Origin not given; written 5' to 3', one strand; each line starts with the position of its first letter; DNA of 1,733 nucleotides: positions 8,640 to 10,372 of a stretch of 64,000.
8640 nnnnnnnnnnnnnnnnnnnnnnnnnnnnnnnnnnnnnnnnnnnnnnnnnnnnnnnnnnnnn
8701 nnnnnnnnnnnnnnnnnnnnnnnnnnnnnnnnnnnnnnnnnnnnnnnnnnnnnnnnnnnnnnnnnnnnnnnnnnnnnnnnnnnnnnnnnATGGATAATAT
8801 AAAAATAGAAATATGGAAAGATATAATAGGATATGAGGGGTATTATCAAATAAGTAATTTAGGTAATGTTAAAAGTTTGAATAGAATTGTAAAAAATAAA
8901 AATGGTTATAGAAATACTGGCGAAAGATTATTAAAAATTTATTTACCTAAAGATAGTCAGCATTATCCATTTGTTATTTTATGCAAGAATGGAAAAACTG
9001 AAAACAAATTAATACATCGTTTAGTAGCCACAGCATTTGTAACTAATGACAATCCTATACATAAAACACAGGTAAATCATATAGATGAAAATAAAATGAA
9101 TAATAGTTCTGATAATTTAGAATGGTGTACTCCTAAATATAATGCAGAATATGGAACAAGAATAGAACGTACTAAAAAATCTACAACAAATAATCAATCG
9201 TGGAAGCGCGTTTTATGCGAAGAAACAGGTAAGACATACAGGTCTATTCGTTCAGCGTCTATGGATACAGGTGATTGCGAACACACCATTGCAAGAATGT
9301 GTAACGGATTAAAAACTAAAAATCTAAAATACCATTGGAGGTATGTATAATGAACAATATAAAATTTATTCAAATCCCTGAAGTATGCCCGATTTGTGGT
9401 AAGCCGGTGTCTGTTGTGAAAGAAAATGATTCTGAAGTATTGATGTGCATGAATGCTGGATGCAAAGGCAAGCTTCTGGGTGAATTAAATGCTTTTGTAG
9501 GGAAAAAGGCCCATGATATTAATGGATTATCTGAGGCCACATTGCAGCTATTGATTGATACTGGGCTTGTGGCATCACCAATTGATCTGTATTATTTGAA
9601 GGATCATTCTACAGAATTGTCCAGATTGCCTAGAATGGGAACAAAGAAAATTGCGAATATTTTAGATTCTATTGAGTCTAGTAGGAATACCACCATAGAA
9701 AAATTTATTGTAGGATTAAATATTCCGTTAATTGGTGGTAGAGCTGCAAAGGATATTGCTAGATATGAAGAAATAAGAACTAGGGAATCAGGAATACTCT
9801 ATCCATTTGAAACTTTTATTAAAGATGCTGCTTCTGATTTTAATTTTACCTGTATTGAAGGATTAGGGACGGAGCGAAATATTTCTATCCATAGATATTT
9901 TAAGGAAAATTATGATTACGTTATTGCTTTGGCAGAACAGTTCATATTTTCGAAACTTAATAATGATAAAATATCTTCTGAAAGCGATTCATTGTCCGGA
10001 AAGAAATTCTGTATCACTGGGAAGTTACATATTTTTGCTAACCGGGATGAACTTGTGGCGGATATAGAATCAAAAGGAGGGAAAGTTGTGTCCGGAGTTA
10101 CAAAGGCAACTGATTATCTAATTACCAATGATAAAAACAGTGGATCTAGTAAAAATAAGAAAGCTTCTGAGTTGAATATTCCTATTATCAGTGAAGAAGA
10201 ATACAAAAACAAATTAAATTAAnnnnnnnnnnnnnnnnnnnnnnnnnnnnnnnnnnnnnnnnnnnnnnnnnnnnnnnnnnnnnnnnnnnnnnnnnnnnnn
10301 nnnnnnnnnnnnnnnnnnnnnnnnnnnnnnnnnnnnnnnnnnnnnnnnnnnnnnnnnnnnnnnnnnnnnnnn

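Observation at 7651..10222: NAD-dependent DNA ligase split into two ORFs by a free-standing HNH homing endonuclease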

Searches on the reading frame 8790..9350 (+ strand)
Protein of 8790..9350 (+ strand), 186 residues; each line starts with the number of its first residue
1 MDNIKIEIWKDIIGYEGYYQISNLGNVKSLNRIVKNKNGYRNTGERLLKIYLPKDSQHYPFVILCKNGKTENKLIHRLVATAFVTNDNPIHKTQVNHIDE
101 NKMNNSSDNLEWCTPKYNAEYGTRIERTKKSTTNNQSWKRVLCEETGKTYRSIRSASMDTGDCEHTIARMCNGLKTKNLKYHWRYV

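Call 3: search_protein_families(library=pfam, proteins=[window:8790-9350:+], max_evalue=0.01)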
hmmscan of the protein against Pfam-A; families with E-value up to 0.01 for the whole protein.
window:8790-9350:+ (186 aa): 2 families
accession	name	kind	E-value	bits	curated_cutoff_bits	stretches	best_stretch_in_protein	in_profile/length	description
PF07463.16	NUMOD4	-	1.1e-13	51.6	23.4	1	7-63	1-47/49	NUMOD4 motif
PF13392.12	HNH_3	-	1.3e-07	31.6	24.8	1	74-119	2-45/46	HNH endonuclease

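Call 4: search_protein_families(library=phrogs, proteins=[window:8790-9350:+], max_evalue=0.001)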
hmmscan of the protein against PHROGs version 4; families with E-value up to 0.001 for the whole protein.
window:8790-9350:+ (186 aa): 8 families
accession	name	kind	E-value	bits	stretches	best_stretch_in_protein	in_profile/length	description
phrog_59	-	DNA, RNA and nucleotide metabolism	6.5e-43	148.7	1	2-181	133-277/423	HNH endonuclease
phrog_959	-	DNA, RNA and nucleotide metabolism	1.9e-29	103.2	1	5-142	4-126/138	HNH endonuclease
phrog_1492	-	DNA, RNA and nucleotide metabolism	2.5e-27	97.1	1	3-120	41-157/414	HNH endonuclease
phrog_37683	-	unknown function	3.4e-11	43.8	1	45-135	135-222/279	-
phrog_21964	-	DNA, RNA and nucleotide metabolism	4.5e-07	30.7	1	58-140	149-230/244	HNH endonuclease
phrog_7545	-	DNA, RNA and nucleotide metabolism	8.9e-07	30.2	1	52-133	61-145/160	HNH endonuclease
phrog_15471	-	DNA, RNA and nucleotide metabolism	3.6e-06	27.9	1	68-154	27-116/183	HNH endonuclease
phrog_14913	-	DNA, RNA and nucleotide metabolism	0.00069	20.7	0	91-156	57-115/149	HNH endonuclease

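Call 51: search_solved_structures(query=window:8790-9347:+, max_evalue=1, show_alignments=2)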
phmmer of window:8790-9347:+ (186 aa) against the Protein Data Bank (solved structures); distinct sequences matched with E-value up to 1: 4.
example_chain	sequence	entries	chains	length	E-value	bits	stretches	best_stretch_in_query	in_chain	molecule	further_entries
1u3e_M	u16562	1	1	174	1e-13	54.6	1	9-122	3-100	HNH homing endonuclease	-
5mq9_A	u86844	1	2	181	0.41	13.5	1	54-165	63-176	Uncharacterized protein YacP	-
5i4e_A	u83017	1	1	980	0.8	12.6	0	2-28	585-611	Myosin-14,Alpha-actinin A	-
5jlh_F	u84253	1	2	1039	0.9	12.4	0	2-28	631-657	Myosin-14,Alpha-actinin A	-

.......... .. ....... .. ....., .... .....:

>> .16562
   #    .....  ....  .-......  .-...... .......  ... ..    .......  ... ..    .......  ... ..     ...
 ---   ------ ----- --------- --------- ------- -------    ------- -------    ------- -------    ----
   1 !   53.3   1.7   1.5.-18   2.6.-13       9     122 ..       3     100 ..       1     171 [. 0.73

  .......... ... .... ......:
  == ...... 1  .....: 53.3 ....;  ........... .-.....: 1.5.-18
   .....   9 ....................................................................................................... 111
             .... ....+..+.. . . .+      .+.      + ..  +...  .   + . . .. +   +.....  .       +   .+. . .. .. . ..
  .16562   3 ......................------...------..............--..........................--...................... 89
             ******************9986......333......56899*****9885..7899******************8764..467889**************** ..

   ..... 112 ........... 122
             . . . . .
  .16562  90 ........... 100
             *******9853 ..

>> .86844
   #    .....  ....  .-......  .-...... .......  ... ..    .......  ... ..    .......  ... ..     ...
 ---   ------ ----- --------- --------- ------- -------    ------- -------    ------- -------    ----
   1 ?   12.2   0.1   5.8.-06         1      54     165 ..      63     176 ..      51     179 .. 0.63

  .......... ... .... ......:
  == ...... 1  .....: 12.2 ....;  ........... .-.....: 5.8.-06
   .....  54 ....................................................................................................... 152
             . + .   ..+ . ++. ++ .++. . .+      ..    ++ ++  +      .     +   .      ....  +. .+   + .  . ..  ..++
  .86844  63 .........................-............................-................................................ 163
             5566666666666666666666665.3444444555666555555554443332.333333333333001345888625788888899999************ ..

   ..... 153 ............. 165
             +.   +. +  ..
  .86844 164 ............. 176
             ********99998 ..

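Call 57: find_related_loci(query=window:8790-9347:+, collection=viral_contigs, flank=2500)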
Query window:8790-9347:+ (186 aa) in viral_contigs; peptide patterns used: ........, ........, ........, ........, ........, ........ (x = any residue, [..] = any of these).
42 stretches matched a pattern; 34 encode a relative of the query (tblastn E <= 1e-3); 34 distinct loci.
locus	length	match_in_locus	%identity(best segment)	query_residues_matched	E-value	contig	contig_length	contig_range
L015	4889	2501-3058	100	1-186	1e-126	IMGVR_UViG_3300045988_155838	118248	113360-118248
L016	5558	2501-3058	100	1-186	2e-126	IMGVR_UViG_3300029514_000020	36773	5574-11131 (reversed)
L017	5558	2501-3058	99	1-186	5e-126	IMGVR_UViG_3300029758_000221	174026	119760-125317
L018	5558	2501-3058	99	1-186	5e-126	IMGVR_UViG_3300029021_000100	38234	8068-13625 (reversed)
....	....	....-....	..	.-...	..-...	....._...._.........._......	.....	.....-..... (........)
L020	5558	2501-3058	99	1-186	3e-125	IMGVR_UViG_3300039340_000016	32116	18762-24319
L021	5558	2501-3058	99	1-186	3e-125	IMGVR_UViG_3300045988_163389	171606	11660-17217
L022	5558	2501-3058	98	1-186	6e-125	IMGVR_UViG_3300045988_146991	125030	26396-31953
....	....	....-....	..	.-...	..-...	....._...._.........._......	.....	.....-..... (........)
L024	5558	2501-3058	98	1-186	2e-124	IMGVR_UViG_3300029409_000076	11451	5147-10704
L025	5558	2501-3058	98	1-186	2e-124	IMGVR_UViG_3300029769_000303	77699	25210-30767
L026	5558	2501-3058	98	1-186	2e-124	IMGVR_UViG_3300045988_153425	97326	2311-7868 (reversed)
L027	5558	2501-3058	98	1-186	2e-124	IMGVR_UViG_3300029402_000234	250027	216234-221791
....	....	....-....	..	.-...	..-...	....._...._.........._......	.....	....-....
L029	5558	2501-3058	97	1-186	3e-123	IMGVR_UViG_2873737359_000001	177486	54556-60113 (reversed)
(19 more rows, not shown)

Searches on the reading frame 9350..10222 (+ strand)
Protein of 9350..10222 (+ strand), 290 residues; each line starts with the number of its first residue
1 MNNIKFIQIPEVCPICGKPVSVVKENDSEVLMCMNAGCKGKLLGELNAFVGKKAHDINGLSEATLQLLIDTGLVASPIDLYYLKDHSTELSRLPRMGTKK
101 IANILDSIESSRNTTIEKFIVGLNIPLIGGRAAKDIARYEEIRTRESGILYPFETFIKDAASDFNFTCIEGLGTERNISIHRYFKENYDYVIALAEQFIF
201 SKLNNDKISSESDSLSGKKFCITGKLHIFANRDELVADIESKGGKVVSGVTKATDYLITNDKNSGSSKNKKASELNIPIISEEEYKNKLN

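Call 3: search_protein_families(library=pfam, proteins=[window:9350-10222:+], max_evalue=0.01)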
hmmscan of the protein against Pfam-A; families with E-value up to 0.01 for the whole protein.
window:9350-10222:+ (290 aa): 4 families
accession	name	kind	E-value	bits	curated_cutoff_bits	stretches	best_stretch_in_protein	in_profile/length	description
PF00533.33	BRCT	-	2.8e-12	47.1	21.3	1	213-283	4-72/78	BRCA1 C Terminus (BRCT) domain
PF12738.14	PTCB-BRCT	-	0.00034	21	22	1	231-281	12-60/63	twin BRCT domain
PF16589.12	BRCT_2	-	0.00048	20.8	27.3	1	215-282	3-67/86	BRCT domain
PF14354.12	Lar_restr_allev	-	0.0074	16.9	28.6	0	12-40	5-33/58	Restriction alleviation protein Lar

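Call 4: search_protein_families(library=phrogs, proteins=[window:9350-10222:+], max_evalue=0.001)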
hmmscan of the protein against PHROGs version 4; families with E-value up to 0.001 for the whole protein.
window:9350-10222:+ (290 aa): 4 families
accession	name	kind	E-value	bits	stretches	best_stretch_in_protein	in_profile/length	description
phrog_3498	-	DNA, RNA and nucleotide metabolism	2e-57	195.9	1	7-290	3-254/256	NAD-dependent DNA ligase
phrog_3869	-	DNA, RNA and nucleotide metabolism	1e-56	193.8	1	3-289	385-653/656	NAD-dependent DNA ligase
phrog_2561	-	DNA, RNA and nucleotide metabolism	9.3e-14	53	1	196-285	70-156/167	DNA ligase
phrog_3989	-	unknown function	5.8e-07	30.1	1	213-259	205-250/296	-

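Call 6: search_solved_structures(query=window:9350-10222:+, show_alignments=1)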
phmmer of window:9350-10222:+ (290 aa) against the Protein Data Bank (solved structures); distinct sequences matched with E-value up to 0.001: 12.
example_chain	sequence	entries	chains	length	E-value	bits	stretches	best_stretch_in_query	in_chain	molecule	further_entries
1dgs_A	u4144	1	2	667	1.5e-24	90.2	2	7-139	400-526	DNA LIGASE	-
2owo_A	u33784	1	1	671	4.6e-20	75.5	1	7-285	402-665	DNA ligase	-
5tt5_A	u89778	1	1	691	5e-20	75.3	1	7-285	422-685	DNA ligase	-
1v9p_A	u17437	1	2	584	1.5e-16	64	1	7-139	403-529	DNA ligase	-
4glx_A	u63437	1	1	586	6e-13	52.1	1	7-139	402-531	DNA ligase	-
8ak4_A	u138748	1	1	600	7.3e-12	48.6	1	8-138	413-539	DNA ligase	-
9hu3_B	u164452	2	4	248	6.5e-10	42.2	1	7-135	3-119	DNA ligase subunit B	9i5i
2k6g_A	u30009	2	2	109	6e-08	35.7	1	212-287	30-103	Replication factor C subunit 1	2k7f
2ebu_A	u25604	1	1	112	7.4e-08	35.4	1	212-287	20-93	Replication factor C subunit 1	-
9vse_A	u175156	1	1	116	3.6e-07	33.2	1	213-287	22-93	DNA ligase A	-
1l7b_A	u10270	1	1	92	5.1e-06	29.4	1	212-286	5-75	DNA LIGASE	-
3sgi_A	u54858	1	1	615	6.8e-05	25.7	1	7-137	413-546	DNA ligase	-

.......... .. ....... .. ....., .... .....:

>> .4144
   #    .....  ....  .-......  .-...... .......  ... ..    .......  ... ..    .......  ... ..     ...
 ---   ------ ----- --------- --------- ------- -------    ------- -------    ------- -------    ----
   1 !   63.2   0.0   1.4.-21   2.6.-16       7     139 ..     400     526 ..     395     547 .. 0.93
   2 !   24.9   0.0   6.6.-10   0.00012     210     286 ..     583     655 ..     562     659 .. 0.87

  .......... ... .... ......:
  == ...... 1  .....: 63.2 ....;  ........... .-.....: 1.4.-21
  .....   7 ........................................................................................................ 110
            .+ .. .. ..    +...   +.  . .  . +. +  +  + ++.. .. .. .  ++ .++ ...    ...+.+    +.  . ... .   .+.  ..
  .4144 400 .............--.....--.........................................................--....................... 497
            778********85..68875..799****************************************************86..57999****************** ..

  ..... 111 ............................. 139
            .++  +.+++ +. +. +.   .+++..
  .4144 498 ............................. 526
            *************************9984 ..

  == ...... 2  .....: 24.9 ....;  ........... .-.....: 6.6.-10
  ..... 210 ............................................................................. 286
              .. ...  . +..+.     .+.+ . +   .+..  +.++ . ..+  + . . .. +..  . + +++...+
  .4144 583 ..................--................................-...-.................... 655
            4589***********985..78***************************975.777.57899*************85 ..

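Call 20: search_dna_similar(query=window:9350-10219:+, collection=phages, mode=protein, max_rows=40, rows=spread)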
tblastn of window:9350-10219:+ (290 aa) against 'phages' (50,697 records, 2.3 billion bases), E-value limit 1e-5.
Records with a match: 432; places in all: 432; records where one place covers at least 80% of the query: 404.
Best place of each record, by identity: <60% 432.
By first word of the organism name: Vibrio 300; Bacteriophage 28; Aeromonas 22; Serratia 11; Ralstonia 10; Erwinia 8; Pseudomonas 8; Bacillus 7; Listeria 6; Microcystis 3; and 17 more.
By host as written in the record: - 309; Vibrio crassostreae 9; Aeromonas hydrophila 9; Listeria monocytogenes 6; Erwinia amylovora 5; Ralstonia pseudosolanacearum 5; Aeromonas sp. 5; Vibrio mediterranei 4; and 46 more.
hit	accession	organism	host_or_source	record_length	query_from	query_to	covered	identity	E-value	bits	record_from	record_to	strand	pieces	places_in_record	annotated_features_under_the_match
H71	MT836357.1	Bacteriophage sp.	human fecal samples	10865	8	285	96%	37.9%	2e-38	149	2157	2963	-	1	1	record has no annotation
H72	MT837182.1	Bacteriophage sp.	human fecal samples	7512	9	282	94%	34.1%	2e-30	125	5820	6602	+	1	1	record has no annotation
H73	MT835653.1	Bacteriophage sp.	human fecal samples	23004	10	285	95%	31.3%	7e-33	133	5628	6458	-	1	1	record has no annotation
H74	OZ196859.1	Vibrio phage 70E37-2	Seawater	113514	6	281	95%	30.4%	2e-10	67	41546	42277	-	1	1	NAD-dependent DNA ligase | hypothetical protein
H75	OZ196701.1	Vibrio phage D232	Seawater and oysters mix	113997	6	281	95%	30.4%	2e-10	67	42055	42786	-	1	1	NAD-dependent DNA ligase | hypothetical protein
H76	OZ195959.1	Vibrio phage D411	Seawater and oysters mix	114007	6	281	95%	30.4%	2e-10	67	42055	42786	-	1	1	NAD-dependent DNA ligase | hypothetical protein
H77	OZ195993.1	Vibrio phage D342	Seawater and oysters mix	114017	6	281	95%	30.4%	2e-10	67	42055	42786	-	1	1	NAD-dependent DNA ligase | hypothetical protein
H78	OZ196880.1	Vibrio phage 234P6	Seawater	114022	6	281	95%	30.4%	2e-10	67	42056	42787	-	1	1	NAD-dependent DNA ligase | hypothetical protein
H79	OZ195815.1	Vibrio phage D11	Seawater and oysters mix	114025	6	281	95%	30.4%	2e-10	67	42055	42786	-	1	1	NAD-dependent DNA ligase | hypothetical protein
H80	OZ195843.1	Vibrio phage D303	Seawater and oysters mix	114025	6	281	95%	30.4%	2e-10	67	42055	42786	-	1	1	NAD-dependent DNA ligase | hypothetical protein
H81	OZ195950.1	Vibrio phage D430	Seawater and oysters mix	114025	6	281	95%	30.4%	2e-10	67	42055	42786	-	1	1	NAD-dependent DNA ligase | hypothetical protein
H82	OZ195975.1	Vibrio phage D377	Seawater and oysters mix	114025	6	281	95%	30.4%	2e-10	67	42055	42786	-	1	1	NAD-dependent DNA ligase | hypothetical protein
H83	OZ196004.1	Vibrio phage D31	Seawater and oysters mix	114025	6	281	95%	30.4%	2e-10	67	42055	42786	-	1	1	NAD-dependent DNA ligase | hypothetical protein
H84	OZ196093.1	Vibrio phage D399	Seawater and oysters mix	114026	6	281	95%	30.4%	2e-10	67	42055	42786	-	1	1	NAD-dependent DNA ligase | hypothetical protein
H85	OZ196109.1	Vibrio phage D365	Seawater and oysters mix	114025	6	281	95%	30.4%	2e-10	67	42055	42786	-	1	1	NAD-dependent DNA ligase | hypothetical protein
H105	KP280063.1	Vibrio phage phi 3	Vibrio cholerae 1051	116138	4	258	88%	26.6%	1e-6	56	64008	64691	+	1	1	NAD-dependent DNA ligase subunit B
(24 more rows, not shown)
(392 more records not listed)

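Call 76: get_annotated_region(hit=H105, flank=2500)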
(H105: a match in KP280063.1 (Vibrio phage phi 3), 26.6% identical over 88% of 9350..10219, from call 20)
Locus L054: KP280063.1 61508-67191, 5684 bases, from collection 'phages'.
description: Vibrio phage phi 3, complete genome.
organism: Vibrio phage phi 3 (NCBI taxid 1589298)
taxonomy: Viruses; Duplodnaviria; Heunggongvirae; Uroviricota; Caudoviricetes; Demerecviridae; Ermolyevavirinae; Jesfedecavirus; Jesfedecavirus phi3
host: Vibrio cholerae 1051; source: -; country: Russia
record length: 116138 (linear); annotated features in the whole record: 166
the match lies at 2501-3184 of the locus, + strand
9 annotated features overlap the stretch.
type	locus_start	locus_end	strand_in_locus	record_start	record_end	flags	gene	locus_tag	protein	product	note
CDS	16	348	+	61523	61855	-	-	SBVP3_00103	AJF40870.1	hypothetical protein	-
CDS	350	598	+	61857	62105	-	-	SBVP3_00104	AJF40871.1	hypothetical protein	-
CDS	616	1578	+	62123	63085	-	-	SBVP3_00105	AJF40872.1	hypothetical protein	-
CDS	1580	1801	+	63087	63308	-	-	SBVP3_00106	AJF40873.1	NAD-dependent DNA ligase subunit A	-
CDS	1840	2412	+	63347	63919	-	-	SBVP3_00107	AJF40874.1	hypothetical protein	-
CDS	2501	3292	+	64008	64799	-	-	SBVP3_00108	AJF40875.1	NAD-dependent DNA ligase subunit B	-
CDS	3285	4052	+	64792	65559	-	-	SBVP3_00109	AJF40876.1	D5 protein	-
CDS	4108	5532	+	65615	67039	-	-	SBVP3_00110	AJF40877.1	putative replicative DNA helicase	-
CDS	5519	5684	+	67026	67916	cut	-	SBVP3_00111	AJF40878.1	DNA primase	-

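Call 77: get_annotated_region(hit=H74, flank=2500)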
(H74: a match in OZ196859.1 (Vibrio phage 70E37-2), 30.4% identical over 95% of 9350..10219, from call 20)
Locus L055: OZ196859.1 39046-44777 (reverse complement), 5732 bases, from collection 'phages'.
description: Vibrio phage 70E37-2 genome assembly, chromosome: VP70E37-2_1.
organism: Vibrio phage 70E37-2 (NCBI taxid 3109672)
taxonomy: Viruses
host: -; source: Seawater; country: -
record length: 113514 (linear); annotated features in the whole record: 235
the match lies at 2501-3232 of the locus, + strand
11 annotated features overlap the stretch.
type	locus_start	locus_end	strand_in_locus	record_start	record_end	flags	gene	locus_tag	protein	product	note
CDS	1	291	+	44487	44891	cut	-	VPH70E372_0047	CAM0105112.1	DNA binding protein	-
CDS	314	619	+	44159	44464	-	-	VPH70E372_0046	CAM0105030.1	hypothetical protein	-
CDS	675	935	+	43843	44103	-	-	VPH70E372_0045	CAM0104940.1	transcriptional regulator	-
CDS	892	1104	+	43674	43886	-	-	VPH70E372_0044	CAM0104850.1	hypothetical protein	-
CDS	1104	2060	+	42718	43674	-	-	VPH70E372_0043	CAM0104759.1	NAD-dependent DNA ligase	-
CDS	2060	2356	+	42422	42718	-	-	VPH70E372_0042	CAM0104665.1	hypothetical protein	-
CDS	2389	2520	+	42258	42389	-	-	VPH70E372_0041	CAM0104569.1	hypothetical protein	-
CDS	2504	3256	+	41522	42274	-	-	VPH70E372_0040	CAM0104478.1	NAD-dependent DNA ligase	-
CDS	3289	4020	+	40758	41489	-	-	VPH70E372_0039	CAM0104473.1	hypothetical protein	-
CDS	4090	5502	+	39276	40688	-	-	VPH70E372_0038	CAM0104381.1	DnaB-like replicative helicase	-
CDS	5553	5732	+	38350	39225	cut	-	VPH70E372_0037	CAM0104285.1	DNA primase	-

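Call 78: search_protein_families(library=pfam, proteins=[L054:1840-2409:+, L054:616-1575:+, L054:1580-1798:+, L055:2060-2353:+, L055:2389-2517:+], max_evalue=0.01)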
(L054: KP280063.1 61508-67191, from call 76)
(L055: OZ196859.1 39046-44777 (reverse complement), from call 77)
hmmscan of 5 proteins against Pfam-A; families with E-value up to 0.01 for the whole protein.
L054:1840-2409:+ (190 aa): 0 families

L054:616-1575:+ (320 aa): 3 families
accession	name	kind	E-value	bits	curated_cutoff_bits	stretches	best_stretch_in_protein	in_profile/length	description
PF01653.23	DNA_ligase_aden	-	8.3e-17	62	27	1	67-134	38-111/253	NAD-dependent DNA ligase adenylation domain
PF03120.22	DNA_ligase_OB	-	3.9e-16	59.1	32.9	1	250-319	2-70/79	NAD-dependent DNA ligase OB-fold domain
PF09414.15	RNA_ligase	-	0.0056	17.3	27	0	71-137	3-79/171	RNA ligase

L054:1580-1798:+ (73 aa): 0 families

L055:2060-2353:+ (98 aa): 0 families

L055:2389-2517:+ (43 aa): 0 families

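Call 79: search_protein_families(library=phrogs, proteins=[L054:1840-2409:+, L054:1580-1798:+, L055:2060-2353:+], max_evalue=0.001)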
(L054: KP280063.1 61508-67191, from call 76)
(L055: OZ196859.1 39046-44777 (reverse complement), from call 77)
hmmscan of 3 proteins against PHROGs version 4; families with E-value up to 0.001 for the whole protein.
L054:1840-2409:+ (190 aa): 1 family
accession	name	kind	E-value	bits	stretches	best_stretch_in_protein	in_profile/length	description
phrog_768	-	DNA, RNA and nucleotide metabolism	7e-39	134.3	1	2-169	20-186/191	DprA-like DNA recombination-mediator protein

L054:1580-1798:+ (73 aa): 2 families
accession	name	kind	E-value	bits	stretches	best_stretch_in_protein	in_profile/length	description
phrog_13916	-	DNA, RNA and nucleotide metabolism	4.1e-38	130.4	1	4-70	1-67/67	DNA ligase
phrog_21487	-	unknown function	6.8e-11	43.6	1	4-64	114-174/178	-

L055:2060-2353:+ (98 aa): 0 families
